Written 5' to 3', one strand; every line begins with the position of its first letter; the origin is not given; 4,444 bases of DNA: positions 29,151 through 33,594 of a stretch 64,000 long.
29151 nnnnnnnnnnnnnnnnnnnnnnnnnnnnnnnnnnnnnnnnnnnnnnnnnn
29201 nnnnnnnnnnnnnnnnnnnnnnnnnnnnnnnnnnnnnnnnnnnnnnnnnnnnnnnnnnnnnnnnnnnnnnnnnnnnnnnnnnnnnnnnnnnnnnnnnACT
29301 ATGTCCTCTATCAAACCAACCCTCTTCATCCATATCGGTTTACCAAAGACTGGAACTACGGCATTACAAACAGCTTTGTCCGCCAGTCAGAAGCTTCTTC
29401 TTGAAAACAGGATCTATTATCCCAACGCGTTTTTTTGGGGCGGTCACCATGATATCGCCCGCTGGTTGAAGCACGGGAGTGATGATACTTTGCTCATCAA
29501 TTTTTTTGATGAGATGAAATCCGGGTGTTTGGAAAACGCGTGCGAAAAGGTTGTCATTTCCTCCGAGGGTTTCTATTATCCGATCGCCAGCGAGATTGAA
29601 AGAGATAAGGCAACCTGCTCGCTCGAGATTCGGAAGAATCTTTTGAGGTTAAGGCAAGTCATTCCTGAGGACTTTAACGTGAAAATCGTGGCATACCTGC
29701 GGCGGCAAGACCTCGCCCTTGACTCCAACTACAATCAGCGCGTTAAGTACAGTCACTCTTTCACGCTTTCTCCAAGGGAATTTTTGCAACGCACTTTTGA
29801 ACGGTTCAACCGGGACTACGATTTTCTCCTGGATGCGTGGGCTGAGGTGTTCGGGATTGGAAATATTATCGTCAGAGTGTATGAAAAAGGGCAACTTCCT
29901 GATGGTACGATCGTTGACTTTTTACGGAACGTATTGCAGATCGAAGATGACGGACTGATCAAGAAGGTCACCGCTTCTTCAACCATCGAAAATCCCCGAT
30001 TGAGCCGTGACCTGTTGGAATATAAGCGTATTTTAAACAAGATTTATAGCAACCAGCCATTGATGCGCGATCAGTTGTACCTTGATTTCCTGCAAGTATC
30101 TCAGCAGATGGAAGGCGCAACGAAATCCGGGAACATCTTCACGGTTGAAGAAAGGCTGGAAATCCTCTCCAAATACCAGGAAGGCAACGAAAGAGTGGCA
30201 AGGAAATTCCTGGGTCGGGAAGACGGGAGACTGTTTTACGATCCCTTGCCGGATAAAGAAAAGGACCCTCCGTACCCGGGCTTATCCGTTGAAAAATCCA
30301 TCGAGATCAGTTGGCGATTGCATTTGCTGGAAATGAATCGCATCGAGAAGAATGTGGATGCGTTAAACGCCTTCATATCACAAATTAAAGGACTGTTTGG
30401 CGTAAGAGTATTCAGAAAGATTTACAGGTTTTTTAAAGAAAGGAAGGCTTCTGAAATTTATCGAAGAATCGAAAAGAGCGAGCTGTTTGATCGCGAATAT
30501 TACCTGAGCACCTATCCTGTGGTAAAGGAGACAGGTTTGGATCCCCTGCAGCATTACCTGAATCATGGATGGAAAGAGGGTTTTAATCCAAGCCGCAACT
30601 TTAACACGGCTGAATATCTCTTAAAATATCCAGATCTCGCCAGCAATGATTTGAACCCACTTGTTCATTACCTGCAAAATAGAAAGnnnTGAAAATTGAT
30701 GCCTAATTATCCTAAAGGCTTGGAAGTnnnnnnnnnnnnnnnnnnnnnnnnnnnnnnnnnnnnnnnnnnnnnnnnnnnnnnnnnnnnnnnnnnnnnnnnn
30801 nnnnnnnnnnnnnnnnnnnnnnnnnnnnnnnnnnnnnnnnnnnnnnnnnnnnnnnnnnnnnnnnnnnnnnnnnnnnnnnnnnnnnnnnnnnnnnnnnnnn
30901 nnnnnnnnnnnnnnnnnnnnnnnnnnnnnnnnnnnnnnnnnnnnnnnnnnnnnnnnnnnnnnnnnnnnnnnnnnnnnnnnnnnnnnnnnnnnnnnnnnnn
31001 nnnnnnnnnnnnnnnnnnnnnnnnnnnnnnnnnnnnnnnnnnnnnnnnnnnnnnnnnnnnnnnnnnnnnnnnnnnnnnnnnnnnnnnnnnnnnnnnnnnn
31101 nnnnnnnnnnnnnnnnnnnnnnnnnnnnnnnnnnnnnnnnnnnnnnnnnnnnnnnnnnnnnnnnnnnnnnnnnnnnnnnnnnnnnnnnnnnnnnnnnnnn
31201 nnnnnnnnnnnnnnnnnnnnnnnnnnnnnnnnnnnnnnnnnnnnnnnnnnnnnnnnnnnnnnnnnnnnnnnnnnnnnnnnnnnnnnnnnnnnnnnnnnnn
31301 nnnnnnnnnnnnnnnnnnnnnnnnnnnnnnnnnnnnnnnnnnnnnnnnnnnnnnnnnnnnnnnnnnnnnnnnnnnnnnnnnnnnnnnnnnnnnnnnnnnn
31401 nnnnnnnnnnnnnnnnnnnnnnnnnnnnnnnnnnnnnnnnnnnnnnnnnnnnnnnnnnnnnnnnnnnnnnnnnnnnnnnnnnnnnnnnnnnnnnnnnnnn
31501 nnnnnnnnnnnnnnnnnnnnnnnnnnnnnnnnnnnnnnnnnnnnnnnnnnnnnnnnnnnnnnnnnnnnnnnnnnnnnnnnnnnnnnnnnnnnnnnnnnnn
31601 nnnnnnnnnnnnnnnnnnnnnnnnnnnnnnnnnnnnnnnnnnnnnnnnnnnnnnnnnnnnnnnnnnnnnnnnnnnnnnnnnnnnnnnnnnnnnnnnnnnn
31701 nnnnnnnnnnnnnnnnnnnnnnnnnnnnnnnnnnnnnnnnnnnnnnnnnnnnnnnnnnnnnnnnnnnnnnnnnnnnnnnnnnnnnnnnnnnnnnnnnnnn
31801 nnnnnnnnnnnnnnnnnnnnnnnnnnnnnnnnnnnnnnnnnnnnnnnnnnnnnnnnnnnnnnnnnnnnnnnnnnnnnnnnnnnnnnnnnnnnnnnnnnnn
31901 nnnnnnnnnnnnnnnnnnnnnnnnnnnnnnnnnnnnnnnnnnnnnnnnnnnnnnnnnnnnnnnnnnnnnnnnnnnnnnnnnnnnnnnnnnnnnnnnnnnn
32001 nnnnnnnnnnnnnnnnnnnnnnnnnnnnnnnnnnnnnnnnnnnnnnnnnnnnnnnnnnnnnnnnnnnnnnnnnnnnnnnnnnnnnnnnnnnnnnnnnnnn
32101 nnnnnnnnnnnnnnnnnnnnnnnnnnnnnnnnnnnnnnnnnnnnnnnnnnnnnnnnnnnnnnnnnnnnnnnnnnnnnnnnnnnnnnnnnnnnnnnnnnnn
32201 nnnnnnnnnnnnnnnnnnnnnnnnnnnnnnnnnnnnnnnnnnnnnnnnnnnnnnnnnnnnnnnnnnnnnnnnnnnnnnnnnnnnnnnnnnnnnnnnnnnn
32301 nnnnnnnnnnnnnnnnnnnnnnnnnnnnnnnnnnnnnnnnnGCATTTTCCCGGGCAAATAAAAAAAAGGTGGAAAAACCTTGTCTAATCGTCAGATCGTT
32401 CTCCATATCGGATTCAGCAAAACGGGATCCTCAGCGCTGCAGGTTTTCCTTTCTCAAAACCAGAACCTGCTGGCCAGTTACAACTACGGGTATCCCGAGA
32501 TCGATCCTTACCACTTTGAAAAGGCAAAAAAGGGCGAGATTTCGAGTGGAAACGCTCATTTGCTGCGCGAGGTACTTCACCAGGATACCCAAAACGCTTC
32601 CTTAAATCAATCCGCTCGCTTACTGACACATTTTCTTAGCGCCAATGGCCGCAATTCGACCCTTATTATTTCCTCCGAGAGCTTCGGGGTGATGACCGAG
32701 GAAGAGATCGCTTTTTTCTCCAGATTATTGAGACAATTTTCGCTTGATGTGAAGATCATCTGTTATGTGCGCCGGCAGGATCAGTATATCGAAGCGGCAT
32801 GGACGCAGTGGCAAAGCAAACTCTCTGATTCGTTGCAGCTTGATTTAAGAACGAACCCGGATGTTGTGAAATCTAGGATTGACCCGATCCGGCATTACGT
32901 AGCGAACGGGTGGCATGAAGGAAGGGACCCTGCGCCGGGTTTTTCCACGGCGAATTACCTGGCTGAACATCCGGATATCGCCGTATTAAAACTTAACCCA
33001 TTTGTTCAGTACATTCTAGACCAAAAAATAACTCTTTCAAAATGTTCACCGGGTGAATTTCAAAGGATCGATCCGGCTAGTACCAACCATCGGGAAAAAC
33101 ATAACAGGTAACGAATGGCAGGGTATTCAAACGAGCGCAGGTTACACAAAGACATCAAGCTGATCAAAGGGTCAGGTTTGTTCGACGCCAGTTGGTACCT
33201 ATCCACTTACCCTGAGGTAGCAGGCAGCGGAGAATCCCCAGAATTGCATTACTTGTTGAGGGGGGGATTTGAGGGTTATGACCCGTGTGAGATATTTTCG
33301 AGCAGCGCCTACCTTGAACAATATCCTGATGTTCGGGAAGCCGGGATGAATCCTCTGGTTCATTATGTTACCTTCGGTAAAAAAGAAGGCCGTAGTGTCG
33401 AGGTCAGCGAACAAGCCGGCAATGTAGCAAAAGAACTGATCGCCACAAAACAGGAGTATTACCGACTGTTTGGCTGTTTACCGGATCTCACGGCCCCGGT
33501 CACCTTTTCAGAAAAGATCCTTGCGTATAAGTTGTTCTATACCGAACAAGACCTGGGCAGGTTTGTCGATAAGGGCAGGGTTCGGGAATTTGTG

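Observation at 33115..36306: A 1063-aa enzyme combines the repeat module, a TupA-type ATP-grasp, a possible methyltransferase-like fold, a GT4 domain and a coiled coil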

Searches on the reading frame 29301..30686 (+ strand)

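Call 5: search_protein_families(library=pfam, proteins=[window:29301-30686:+], max_evalue=0.001)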
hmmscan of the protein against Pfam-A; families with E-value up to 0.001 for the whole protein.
window:29301-30686:+ (462 aa): 0 families

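Call 40: search_protein_families(library=pfam, proteins=[window:29301-30686:+], max_evalue=1)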
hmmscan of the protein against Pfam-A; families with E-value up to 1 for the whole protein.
window:29301-30686:+ (462 aa): 3 families
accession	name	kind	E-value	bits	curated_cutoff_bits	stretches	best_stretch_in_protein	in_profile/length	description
PF17784.7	Sulfotransfer_4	-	0.052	13.8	22.8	1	10-56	3-44/215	Sulfotransferase domain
PF13469.12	Sulfotransfer_3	-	0.075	13.7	27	1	12-32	5-25/216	Sulfotransferase family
PF00685.33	Sulfotransfer_1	-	0.18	11.6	22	1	10-151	5-115/255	Sulfotransferase domain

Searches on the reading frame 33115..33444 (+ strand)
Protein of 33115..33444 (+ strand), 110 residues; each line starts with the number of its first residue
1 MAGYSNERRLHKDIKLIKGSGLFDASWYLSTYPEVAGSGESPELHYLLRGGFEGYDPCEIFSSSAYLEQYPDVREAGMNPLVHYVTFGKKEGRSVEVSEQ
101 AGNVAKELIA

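Call 40: search_protein_families(library=pfam, proteins=[window:33115-33444:+], max_evalue=1)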
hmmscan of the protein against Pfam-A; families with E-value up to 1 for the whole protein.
window:33115-33444:+ (110 aa): 0 families
